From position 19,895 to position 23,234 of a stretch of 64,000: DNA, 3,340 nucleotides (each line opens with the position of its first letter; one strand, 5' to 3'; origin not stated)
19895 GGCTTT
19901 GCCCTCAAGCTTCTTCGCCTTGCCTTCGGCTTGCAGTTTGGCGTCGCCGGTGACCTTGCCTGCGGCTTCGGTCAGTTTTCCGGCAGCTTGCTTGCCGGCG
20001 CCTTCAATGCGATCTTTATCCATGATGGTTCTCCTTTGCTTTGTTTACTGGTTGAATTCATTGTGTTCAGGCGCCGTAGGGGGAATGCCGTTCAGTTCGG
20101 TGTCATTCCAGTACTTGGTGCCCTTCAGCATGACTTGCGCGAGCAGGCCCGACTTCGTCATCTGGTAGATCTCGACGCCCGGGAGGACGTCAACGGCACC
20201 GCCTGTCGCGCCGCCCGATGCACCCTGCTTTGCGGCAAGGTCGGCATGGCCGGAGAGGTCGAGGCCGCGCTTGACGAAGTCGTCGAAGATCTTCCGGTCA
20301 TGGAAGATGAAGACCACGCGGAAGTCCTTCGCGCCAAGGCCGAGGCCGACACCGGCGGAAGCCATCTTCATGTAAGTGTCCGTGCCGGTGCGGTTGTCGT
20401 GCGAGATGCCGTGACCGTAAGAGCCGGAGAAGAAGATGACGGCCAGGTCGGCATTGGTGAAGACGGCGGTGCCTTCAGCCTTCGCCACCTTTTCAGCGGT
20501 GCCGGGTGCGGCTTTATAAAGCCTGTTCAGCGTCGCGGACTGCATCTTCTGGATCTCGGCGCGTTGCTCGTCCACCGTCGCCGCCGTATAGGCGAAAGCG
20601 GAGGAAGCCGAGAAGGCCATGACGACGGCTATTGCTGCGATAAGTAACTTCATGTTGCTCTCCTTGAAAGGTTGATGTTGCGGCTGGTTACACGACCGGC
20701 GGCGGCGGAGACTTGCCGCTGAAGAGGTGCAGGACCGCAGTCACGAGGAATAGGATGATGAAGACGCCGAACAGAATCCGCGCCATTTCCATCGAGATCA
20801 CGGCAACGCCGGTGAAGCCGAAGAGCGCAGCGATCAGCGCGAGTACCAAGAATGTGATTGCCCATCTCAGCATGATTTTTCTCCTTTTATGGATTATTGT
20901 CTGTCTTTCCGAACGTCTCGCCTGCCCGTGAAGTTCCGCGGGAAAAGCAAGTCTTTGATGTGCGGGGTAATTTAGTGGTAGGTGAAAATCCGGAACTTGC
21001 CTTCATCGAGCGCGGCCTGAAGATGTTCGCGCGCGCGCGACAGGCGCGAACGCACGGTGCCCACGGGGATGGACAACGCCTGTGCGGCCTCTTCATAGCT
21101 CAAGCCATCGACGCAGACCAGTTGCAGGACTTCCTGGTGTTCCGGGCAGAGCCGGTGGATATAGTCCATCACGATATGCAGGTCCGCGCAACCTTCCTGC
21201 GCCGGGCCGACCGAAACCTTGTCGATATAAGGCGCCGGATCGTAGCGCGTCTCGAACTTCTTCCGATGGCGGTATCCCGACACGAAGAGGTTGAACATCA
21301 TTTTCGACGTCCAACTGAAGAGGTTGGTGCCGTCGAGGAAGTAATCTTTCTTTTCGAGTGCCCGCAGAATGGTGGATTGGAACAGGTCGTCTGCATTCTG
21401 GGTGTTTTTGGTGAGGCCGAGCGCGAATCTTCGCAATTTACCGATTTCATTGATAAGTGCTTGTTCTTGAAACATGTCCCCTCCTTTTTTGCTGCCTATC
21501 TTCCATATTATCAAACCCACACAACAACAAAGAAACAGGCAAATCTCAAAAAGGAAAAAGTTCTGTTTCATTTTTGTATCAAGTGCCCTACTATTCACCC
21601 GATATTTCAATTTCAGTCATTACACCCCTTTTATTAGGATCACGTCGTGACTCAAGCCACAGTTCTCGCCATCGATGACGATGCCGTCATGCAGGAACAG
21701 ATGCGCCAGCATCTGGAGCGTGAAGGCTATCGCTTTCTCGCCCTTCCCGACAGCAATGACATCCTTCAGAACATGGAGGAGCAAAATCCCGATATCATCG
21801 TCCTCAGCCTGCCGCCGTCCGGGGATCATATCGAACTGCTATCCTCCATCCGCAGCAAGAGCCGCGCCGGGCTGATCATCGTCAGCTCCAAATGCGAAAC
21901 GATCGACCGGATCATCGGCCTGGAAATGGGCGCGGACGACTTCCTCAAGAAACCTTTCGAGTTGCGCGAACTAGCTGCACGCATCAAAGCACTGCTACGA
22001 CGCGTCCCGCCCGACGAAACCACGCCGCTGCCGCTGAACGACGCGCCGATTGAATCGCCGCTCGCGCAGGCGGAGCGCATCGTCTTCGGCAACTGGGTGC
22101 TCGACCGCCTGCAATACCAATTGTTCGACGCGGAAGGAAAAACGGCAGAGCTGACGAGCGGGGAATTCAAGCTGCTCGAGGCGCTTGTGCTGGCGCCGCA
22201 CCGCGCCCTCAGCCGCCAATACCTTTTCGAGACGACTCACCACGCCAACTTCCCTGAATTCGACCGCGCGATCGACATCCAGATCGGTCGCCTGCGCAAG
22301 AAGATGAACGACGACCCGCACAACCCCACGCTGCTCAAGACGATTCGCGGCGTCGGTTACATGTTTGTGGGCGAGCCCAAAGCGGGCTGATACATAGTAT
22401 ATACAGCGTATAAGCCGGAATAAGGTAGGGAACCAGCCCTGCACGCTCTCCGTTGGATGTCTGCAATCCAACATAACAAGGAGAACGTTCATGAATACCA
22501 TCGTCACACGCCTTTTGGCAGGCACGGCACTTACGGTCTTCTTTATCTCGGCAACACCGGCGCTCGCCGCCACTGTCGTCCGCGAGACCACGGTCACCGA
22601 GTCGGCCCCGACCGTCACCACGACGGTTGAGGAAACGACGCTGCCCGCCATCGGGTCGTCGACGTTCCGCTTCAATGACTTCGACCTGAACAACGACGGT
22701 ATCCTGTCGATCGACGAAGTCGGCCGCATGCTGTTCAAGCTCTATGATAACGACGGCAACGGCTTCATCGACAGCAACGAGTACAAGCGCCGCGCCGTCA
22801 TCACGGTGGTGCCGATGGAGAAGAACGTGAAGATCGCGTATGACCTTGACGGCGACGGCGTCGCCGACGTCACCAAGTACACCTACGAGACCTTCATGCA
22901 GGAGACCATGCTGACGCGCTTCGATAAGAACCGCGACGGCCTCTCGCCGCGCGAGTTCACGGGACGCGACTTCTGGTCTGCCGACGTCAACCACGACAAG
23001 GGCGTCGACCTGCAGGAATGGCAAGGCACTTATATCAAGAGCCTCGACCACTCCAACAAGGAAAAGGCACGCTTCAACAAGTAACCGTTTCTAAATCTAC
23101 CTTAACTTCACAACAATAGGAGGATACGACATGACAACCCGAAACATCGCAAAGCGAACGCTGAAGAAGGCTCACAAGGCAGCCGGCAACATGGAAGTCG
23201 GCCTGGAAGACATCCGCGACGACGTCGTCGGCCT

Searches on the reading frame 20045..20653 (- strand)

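Call 94: search_protein_families(library=pfam, max_evalue=0.001, proteins=[window:20045-20653:-])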
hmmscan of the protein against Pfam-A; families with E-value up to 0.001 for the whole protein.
window:20045-20653:- (202 aa): 1 family
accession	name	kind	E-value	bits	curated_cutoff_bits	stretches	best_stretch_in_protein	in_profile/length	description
PF04366.17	Ysc84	-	9.8e-06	25.8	25.1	1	99-188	2-92/127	Las17-binding protein actin regulator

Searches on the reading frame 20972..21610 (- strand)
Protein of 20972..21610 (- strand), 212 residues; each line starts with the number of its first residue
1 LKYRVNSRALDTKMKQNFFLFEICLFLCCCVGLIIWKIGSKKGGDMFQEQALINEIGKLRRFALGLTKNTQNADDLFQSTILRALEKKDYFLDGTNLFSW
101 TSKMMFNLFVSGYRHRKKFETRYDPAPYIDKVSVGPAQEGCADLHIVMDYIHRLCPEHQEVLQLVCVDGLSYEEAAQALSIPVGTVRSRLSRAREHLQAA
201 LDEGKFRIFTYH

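Call 94: search_protein_families(library=pfam, max_evalue=0.001, proteins=[window:20972-21610:-])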
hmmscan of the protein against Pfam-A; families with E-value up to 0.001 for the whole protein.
window:20972-21610:- (212 aa): 6 families
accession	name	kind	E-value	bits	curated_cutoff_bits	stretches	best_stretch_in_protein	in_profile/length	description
PF08281.18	Sigma70_r4_2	-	5.2e-14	52.1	25.7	1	146-197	3-54/54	Sigma-70, region 4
PF04545.22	Sigma70_r4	-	8e-11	41.7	24.1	1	151-198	2-49/50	Sigma-70, region 4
PF22029.2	PhyR_sigma2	-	4.7e-06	27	27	1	55-96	4-45/55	Sigma2 domain of PhyR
PF04542.20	Sigma70_r2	-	8.2e-06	26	24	1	58-118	8-70/71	Sigma-70 region 2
PF13556.12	HTH_30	-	1.7e-05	24.9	27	1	161-207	4-50/59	PucR C-terminal helix-turn-helix domain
PF07638.17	Sigma70_ECF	-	2e-05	25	21.1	1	136-202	118-184/185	ECF sigma factor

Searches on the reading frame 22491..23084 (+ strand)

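Call 94: search_protein_families(library=pfam, max_evalue=0.001, proteins=[window:22491-23084:+])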
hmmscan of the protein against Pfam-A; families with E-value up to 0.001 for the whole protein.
window:22491-23084:+ (197 aa): 4 families
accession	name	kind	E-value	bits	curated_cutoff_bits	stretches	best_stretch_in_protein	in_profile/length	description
PF00036.39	EF-hand_1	-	1.4e-11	43.5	25.4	1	80-100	4-24/29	EF hand domain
PF13202.12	EF-hand_5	-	1.1e-09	37.8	25.9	0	81-100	4-23/25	EF hand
PF13405.12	EF-hand_6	-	2.6e-09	36.4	25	1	79-99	3-23/30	EF-hand domain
PF13499.12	EF-hand_7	-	3.2e-07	31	30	0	80-150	6-55/67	EF-hand domain pair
